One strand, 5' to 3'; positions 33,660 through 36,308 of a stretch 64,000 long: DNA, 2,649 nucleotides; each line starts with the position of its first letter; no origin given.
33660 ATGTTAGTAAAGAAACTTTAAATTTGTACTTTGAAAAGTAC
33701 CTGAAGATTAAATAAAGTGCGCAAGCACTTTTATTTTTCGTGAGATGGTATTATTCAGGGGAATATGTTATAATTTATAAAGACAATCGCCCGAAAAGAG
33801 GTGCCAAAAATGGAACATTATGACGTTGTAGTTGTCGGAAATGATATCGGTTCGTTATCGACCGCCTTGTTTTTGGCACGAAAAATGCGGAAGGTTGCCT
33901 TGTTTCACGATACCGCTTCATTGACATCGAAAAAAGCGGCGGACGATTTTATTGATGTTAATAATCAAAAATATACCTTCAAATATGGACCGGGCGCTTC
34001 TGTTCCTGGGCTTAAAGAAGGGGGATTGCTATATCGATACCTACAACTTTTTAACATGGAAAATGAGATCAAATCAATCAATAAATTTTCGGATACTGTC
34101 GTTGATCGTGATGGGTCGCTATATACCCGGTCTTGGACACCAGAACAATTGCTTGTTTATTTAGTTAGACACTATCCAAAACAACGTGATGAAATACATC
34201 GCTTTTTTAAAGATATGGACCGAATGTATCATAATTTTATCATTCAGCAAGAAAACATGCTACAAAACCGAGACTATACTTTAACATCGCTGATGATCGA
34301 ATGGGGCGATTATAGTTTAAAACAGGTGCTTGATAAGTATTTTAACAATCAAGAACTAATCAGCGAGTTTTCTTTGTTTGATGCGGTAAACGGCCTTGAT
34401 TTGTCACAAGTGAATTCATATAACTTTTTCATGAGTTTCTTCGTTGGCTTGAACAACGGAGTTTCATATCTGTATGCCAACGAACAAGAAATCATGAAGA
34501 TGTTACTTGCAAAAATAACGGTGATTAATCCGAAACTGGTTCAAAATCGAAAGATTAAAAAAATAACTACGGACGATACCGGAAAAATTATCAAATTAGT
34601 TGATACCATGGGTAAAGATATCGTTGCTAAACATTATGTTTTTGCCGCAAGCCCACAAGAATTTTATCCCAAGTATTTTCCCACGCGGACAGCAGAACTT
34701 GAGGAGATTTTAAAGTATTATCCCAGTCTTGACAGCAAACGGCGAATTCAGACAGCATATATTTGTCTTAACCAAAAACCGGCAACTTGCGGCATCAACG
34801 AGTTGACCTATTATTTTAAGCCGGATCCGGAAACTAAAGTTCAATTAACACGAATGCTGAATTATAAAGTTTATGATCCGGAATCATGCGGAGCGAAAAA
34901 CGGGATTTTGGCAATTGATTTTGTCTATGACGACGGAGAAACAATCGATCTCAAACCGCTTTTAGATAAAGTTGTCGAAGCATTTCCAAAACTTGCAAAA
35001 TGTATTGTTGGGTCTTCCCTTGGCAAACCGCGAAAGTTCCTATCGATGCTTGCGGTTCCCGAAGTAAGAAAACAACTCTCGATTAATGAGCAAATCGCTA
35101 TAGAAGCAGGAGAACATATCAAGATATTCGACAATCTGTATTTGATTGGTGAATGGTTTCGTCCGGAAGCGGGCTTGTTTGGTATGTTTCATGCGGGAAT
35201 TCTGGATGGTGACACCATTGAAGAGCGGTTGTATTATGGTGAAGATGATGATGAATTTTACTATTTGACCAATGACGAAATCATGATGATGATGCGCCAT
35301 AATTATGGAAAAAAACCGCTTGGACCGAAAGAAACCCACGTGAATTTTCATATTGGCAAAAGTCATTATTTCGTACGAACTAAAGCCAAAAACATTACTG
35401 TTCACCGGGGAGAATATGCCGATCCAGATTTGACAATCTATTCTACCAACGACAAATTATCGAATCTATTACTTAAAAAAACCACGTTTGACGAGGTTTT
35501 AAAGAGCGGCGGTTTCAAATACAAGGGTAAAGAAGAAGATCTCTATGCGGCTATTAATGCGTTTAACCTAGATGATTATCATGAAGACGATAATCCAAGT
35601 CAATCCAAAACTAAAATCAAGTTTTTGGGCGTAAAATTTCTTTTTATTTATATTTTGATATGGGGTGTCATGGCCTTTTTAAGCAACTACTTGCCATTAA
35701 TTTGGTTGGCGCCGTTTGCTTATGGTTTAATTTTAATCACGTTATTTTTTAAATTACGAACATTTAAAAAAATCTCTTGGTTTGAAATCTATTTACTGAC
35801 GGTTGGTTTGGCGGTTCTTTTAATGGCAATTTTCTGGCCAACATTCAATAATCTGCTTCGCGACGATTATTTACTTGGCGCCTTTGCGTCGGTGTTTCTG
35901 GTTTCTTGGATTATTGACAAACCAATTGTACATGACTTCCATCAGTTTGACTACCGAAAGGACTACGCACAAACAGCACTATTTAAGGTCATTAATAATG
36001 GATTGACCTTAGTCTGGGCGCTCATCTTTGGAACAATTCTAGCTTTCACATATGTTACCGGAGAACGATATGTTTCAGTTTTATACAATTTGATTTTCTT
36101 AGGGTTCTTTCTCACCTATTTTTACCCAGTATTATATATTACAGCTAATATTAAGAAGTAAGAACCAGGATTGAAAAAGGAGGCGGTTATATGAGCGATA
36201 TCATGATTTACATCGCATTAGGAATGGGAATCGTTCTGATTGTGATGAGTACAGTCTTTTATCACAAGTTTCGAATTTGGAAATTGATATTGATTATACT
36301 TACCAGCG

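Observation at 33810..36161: Novel domain architecture: FAD-dependent oxidoreductase + SCP2 lipid-carrier domain + polytopic membrane domain in one 786-aa protein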

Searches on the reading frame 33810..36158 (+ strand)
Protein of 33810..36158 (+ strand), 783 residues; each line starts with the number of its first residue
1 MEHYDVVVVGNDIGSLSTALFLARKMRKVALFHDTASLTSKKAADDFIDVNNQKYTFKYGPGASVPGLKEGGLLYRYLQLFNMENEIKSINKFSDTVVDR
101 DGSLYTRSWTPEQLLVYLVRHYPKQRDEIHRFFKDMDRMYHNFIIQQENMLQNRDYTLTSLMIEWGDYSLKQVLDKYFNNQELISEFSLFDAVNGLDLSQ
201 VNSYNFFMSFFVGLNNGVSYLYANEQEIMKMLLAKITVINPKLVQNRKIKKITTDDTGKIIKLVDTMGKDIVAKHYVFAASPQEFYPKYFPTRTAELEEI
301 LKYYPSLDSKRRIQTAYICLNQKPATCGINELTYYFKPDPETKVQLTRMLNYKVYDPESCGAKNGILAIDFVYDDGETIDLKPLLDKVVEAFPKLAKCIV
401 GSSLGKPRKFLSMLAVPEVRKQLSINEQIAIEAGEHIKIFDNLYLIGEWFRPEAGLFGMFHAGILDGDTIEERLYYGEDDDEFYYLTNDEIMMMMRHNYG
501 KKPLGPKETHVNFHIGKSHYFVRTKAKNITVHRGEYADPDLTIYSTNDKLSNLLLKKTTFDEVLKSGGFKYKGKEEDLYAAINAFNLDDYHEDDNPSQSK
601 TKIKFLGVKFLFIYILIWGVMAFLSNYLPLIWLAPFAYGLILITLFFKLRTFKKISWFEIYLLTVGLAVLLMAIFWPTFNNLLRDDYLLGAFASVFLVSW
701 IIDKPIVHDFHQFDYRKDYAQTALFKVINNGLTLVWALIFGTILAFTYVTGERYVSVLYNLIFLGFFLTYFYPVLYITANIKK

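Call 3: search_protein_families(library=pfam, proteins=[window:33810-36158:+], max_evalue=1)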
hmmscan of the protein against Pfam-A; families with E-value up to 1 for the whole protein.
window:33810-36158:+ (783 aa): 3 families
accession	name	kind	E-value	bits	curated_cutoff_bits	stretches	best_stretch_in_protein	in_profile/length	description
PF14864.11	Alkyl_sulf_C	-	5.5e-05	23.8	27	1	511-586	36-114/125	Alkyl sulfatase C-terminal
PF07992.20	Pyr_redox_2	-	0.11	12.4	26.1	1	4-34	1-31/291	Pyridine nucleotide-disulphide oxidoreductase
PF02036.22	SCP2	-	0.13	13.1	21.3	1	511-573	24-88/101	SCP-2 sterol transfer family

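Call 4: search_protein_families(library=ncbifam, proteins=[window:33810-36158:+], max_evalue=1)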
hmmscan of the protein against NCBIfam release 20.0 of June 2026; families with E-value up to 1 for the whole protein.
window:33810-36158:+ (783 aa): 8 families
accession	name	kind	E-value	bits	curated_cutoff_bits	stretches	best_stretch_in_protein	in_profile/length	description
TIGR02733.1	desat_CrtD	equivalog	0.0034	16.1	549.7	1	5-85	3-77/492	C-3',4' desaturase CrtD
NF004945.0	PRK06292.2-3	equivalog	0.018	14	494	1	1-33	1-33/457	dihydrolipoyl dehydrogenase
TIGR02734.1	crtI_fam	subfamily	0.022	13.5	238.1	1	132-290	129-281/504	phytoene desaturase family protein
TIGR02730.1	carot_isom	equivalog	0.047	12.5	586.9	1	4-184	1-186/493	carotenoid isomerase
TIGR01292.1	TRX_reduct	equivalog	0.081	11.7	343.45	1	5-48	143-186/300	thioredoxin-disulfide reductase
NF045663.1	diclust_near_Sec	equivalog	0.13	10.2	530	1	5-40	108-143/759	pyridine nucleotide-disulfide oxidoreductase/dicluster-binding protein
NF003585.0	PRK05249.1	equivalog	0.21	10.2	465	0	2-36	5-39/464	Si-specific NAD(P)(+) transhydrogenase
NF006021.0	PRK08163.1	equivalog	0.25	10.3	459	1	4-38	6-40/398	3-hydroxybenzoate 6-monooxygenase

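Call 5: find_homologous_proteins(query=window:33810-36158:+, max_evalue=0.001)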
Query window:33810-36158:+ (783 aa): 124 proteins with E <= 0.001 among 8000 candidates; the best 120 are listed.
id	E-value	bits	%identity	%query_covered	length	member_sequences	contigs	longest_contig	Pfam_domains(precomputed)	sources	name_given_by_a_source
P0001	0.0e+0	1791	100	100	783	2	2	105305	-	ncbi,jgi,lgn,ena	ncbi:MAG: hypothetical protein WC479_00915 [Candidatus Izemoplasmatales bacterium]|jgi:hypothetical 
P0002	0.0e+0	1612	88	100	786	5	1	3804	PF14864.12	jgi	-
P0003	0.0e+0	1330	73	100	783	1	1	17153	-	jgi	jgi:phytoene dehydrogenase-like protein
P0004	0.0e+0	1310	72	100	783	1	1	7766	-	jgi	-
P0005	0.0e+0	1309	72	100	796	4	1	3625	-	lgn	-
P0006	0.0e+0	1259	69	100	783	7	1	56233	-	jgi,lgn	-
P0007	0.0e+0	1245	67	100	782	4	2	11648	-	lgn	-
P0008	0.0e+0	1239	68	100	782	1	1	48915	PF14864.12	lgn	-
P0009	0.0e+0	1042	59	100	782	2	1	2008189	-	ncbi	-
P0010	0.0e+0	1027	58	100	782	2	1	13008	-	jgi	-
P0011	1.3e-292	991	56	100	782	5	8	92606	-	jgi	jgi:hypothetical protein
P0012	4.5e-291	986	56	100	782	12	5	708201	-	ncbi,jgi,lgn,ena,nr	ncbi:MAG: hypothetical protein CVV56_02845 [Tenericutes bacterium HGW-Tenericutes-1]|jgi:hypothetica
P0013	2.2e-288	977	57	99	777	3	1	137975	PF14864.12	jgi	-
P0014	3.6e-285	966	55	100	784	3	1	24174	-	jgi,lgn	-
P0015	1.4e-284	964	54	100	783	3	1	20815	PF14864.12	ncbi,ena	-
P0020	1.0e-279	948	53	100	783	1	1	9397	PF14864.12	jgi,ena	-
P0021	2.1e-279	947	53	100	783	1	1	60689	PF14864.12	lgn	-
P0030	1.4e-271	921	54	96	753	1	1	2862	PF14864.12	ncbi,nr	ncbi:MAG: hypothetical protein PHV42_04335 [Candidatus Pacebacteria bacterium]|nr:hypothetical prote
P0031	1.0e-270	918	51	100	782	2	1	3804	PF14864.12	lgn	-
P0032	3.5e-270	917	52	100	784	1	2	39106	PF14864.12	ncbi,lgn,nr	ncbi:MAG: hypothetical protein JXB20_03500 [Bacilli bacterium]|nr:hypothetical protein [Bacilli bact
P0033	2.1e-269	914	53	100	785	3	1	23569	PF14864.12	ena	-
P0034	5.3e-267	906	51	100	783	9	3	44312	PF14864.12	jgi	-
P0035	2.5e-265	901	52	100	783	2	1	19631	PF14864.12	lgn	-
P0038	2.1e-264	898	51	100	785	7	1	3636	PF14864.12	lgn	-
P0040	3.7e-264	897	50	100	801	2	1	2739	PF14864.12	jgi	-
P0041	9.9e-261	885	52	100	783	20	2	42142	PF14864.12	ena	-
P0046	9.5e-257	872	50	97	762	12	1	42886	PF14864.12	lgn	-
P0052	2.8e-232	791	47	100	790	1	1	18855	PF14864.12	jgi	-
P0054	2.7e-231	788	47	100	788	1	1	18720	PF14864.12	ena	-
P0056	1.8e-230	785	47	100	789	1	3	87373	PF14864.12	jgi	-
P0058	6.1e-230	784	47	100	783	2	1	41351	PF14864.12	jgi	-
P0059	9.7e-230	783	48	100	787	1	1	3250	PF14864.12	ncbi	-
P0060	6.2e-229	780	48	100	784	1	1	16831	PF14864.12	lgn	-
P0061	1.1e-227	776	46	100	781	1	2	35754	PF14864.12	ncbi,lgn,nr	ncbi:MAG: hypothetical protein JXB08_04820 [Bacilli bacterium]|nr:hypothetical protein [Bacilli bact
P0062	1.4e-227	776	47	100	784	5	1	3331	PF14864.12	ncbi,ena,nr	ncbi:MAG TPA: hypothetical protein PK113_01745 [Bacillota bacterium]|nr:hypothetical protein [Bacill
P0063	1.6e-227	776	46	100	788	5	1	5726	PF14864.12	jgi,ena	-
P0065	5.4e-227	774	46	100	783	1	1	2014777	PF14864.12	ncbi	ncbi:hypothetical protein RJI07_05270 [Mycoplasmatota bacterium WC30]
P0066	7.4e-226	770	46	100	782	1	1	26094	PF14864.12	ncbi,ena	-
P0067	2.3e-225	768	46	100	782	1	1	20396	PF14864.12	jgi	-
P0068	3.9e-225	768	45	100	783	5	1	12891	PF14864.12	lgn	-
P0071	5.6e-224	764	46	98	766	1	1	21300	PF14864.12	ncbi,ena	-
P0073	9.1e-224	763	46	100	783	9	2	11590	PF14864.12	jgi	-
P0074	2.2e-223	762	47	100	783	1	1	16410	PF14864.12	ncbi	-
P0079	4.1e-218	744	45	99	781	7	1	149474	PF14864.12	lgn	-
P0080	8.2e-218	743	46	100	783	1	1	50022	PF14864.12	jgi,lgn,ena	-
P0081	2.8e-217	742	46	100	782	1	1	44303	PF14864.12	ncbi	-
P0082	3.1e-217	742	45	100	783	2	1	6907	PF14864.12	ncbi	-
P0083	9.1e-217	740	44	100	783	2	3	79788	PF14864.12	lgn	-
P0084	1.5e-216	739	45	100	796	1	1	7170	PF14864.12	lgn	-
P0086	2.1e-215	736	45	100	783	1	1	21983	PF14864.12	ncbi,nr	ncbi:MAG: hypothetical protein JEZ05_08010 [Tenericutes bacterium]|nr:hypothetical protein [Mycoplas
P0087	3.4e-215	735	45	100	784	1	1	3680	PF14864.12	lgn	-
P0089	5.8e-215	734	45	100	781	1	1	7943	PF14864.12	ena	-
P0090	2.0e-214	732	45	100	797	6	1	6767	PF14864.12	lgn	-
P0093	1.2e-212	726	44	100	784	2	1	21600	PF14864.12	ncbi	-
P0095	3.3e-211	722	45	99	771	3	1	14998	PF14864.12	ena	-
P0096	1.9e-207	709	44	100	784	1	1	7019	PF14864.12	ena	-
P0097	3.7e-200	685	44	100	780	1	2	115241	PF14864.12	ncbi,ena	-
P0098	5.9e-200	684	43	100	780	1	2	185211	PF14864.12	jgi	jgi:hypothetical protein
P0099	1.7e-199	683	42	100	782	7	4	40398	PF14864.12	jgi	-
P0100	2.8e-199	682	43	100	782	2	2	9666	PF14864.12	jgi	-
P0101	1.9e-198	679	44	100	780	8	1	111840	PF14864.12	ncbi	-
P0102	3.8e-197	675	43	100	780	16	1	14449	PF14864.12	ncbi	-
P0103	1.8e-196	673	43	100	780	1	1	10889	PF14864.12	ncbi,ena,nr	ncbi:MAG: hypothetical protein CVV60_03695 [Tenericutes bacterium HGW-Tenericutes-5]|nr:MAG: hypothe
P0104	6.5e-194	664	43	100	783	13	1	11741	PF14864.12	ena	-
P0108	1.9e-172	593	40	100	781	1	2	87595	PF14864.12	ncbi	ncbi:MAG: alkyl sulfatase C-terminal domain-containing protein [Bacillota bacterium]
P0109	2.4e-157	544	38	100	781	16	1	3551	PF14864.12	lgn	-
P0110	1.2e-146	508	36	100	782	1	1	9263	PF01593.31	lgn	-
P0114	2.8e-142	494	34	100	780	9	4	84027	-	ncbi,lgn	-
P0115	1.8e-137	478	34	100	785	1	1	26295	PF01593.31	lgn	-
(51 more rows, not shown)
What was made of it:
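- Checked: An identical protein is in NCBI as a hypothetical protein of a Candidatus Izemoplasmatales MAG, and more than 120 clusters are full length (777-800 aa) at 33-88% identity (call 5).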

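Call 6: search_solved_structures(query=window:33810-36158:+, max_evalue=10, show_alignments=2)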
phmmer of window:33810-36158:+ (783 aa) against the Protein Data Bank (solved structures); distinct sequences matched with E-value up to 10: 1.
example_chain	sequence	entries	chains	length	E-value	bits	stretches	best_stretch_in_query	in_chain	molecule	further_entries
4nur_A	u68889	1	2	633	0.38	12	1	537-583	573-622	PSdsA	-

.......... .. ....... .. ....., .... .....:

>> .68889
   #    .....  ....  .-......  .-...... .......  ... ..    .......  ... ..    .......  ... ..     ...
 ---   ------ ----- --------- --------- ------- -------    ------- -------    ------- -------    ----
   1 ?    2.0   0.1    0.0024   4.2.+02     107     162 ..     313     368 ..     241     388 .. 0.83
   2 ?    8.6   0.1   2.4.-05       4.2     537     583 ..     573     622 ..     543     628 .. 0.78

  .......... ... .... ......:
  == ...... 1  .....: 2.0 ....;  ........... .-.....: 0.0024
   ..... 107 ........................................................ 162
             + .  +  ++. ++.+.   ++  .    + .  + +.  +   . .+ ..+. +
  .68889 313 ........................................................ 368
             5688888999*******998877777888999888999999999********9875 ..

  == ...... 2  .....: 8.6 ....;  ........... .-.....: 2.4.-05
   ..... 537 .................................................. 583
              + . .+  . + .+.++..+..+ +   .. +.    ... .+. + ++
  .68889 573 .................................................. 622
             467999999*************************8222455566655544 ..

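Call 10: search_protein_families(library=pfam, alignment_id=A1, max_evalue=0.01)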
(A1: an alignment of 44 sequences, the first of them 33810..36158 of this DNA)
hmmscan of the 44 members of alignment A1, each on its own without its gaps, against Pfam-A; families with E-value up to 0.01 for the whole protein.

A. member 1, window:33810-36158:+ (783 aa): 1 family
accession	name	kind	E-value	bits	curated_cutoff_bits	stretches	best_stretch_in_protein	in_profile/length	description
PF14864.11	Alkyl_sulf_C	-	5.5e-05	23.8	27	1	511-586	36-114/125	Alkyl sulfatase C-terminal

B. families by the number of members that match (of 44 scanned): 9 families
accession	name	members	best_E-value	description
PF14864.11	Alkyl_sulf_C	37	2.6e-07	Alkyl sulfatase C-terminal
PF07992.20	Pyr_redox_2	9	6.1e-05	Pyridine nucleotide-disulphide oxidoreductase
PF13450.12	NAD_binding_8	9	0.00011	NAD(P)-binding Rossmann-like domain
PF01266.30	DAO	9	0.00015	FAD dependent oxidoreductase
PF03486.20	HI0933_like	8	0.00027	HI0933-like protein Rossmann domain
PF02036.22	SCP2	5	0.0022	SCP-2 sterol transfer family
PF00890.30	FAD_binding_2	4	0.00089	FAD binding domain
PF01593.30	Amino_oxidase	3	5e-10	Flavin containing amine oxidoreductase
PF01946.23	Thi4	1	0.0017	Thi4 family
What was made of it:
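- On Amine-oxidase / phytoene-desaturase flavoenzymes (Pfam PF01593, CrtI/CrtD/CrtISO/RetSat): Only 3/44 family members hit Amino_oxidase (call 10).
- On SCP2 superfamily (PF02036 SCP2 / PF14864 Alkyl_sulf_C): 37/44 members hit Alkyl_sulf_C (call 10).
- Only 9/44 family members hit any Rossmann/FAD Pfam model (call 10).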

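Call 11: find_encoding_contigs(protein=P0009, flank=6000, max_places=1)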
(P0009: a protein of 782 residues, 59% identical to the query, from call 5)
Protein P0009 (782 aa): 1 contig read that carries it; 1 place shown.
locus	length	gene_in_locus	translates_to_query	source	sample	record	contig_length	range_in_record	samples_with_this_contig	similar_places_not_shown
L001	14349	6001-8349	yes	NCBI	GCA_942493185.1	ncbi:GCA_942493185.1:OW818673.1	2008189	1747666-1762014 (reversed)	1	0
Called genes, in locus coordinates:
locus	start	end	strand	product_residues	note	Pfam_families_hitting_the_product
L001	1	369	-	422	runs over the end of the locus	PF13167:GTP-bdg_N, PF16360:GTP-bdg_M, PF01926:MMR_HSR1, PF19275:HflX_C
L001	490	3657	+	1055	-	-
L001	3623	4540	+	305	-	PF00535:Glycos_transf_2, PF10111:Glyco_tranf_2_2 (weak), PF13641:Glyco_tranf_2_3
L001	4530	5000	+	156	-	PF04138:GtrA_DPMS_TM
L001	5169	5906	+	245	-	PF02457:DAC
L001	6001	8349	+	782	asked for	-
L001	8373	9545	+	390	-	PF08447:PAS_3, PF00990:GGDEF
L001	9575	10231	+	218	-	PF01128:IspD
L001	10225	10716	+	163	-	PF02542:YgbB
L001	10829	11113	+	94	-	PF06265:YutD-like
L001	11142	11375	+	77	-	PF01106:NifU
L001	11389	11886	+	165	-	PF04608:PgpA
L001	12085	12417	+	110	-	PF00575:S1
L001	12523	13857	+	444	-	PF00342:PGI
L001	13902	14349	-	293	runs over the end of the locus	PF00781:DAGK_cat, PF00609:DAGK_acc (weak), PF19279:YegS_C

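Call 12: find_encoding_contigs(protein=P0065, flank=6000, max_places=1)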
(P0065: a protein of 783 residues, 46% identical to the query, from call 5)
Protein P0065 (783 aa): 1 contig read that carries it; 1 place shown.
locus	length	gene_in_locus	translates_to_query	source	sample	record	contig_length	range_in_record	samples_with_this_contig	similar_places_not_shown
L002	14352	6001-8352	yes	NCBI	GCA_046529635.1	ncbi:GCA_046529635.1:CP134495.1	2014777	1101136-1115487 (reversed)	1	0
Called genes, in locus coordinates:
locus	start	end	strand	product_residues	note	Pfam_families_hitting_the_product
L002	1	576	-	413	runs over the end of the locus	PF13167:GTP-bdg_N, PF16360:GTP-bdg_M, PF01926:MMR_HSR1, PF04670:Gtr1_RagA (weak)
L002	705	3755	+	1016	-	-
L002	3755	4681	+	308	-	PF00535:Glycos_transf_2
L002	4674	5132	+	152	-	PF04138:GtrA_DPMS_TM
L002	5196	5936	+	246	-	PF02457:DAC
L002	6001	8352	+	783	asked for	PF14864:Alkyl_sulf_C (weak)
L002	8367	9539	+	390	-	PF08447:PAS_3, PF00990:GGDEF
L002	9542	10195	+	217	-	PF01128:IspD, PF12804:NTP_transf_3 (weak)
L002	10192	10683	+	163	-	PF02542:YgbB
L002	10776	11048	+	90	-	PF06265:YutD-like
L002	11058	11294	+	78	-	PF01106:NifU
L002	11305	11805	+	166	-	PF04608:PgpA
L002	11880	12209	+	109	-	PF00575:S1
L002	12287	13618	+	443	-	PF00342:PGI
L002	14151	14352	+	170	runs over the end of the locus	-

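Call 13: find_encoding_contigs(protein=P0114, flank=6000, max_places=2)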
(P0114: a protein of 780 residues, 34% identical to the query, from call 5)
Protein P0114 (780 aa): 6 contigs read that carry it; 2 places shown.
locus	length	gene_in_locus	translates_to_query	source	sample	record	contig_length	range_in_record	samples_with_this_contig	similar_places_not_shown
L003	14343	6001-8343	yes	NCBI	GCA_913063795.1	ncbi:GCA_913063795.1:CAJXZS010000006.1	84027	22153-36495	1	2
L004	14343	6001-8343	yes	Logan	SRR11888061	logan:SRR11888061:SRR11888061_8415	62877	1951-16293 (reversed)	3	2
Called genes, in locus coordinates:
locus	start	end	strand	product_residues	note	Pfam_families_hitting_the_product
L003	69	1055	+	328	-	PF00724:Oxidored_FMN (faint), PF01180:DHO_dh (faint), PF01207:Dus, PF00977:His_biosynth (faint), PF04131:NanE (weak)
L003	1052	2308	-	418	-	PF13167:GTP-bdg_N, PF16360:GTP-bdg_M, PF01926:MMR_HSR1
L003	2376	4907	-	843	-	PF00317:Ribonuc_red_lgN (weak), PF02867:Ribonuc_red_lgC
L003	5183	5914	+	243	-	PF02457:DAC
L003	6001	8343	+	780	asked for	-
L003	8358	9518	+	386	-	PF08447:PAS_3 (weak), PF00990:GGDEF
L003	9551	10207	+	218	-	PF01128:IspD, PF12804:NTP_transf_3 (weak)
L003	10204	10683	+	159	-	PF02542:YgbB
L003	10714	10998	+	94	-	PF04024:PspC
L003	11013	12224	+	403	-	PF07690:MFS_1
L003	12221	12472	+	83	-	PF06265:YutD-like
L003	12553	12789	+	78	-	PF01106:NifU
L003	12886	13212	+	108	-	PF00575:S1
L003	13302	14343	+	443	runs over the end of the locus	PF00342:PGI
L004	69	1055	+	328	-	PF00724:Oxidored_FMN (faint), PF01207:Dus, PF01180:DHO_dh (faint), PF00977:His_biosynth (faint), PF04131:NanE (weak)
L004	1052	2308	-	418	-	PF13167:GTP-bdg_N, PF16360:GTP-bdg_M, PF01926:MMR_HSR1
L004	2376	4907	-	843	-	PF00317:Ribonuc_red_lgN (weak), PF02867:Ribonuc_red_lgC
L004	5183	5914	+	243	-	PF02457:DAC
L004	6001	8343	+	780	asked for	-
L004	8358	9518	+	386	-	PF08447:PAS_3 (weak), PF00990:GGDEF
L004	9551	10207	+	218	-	PF01128:IspD, PF12804:NTP_transf_3 (weak)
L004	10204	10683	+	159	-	PF02542:YgbB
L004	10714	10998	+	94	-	PF04024:PspC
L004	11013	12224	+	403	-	PF07690:MFS_1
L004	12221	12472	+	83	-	PF06265:YutD-like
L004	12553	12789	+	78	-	PF01106:NifU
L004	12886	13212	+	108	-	PF00575:S1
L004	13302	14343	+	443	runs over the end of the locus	PF00342:PGI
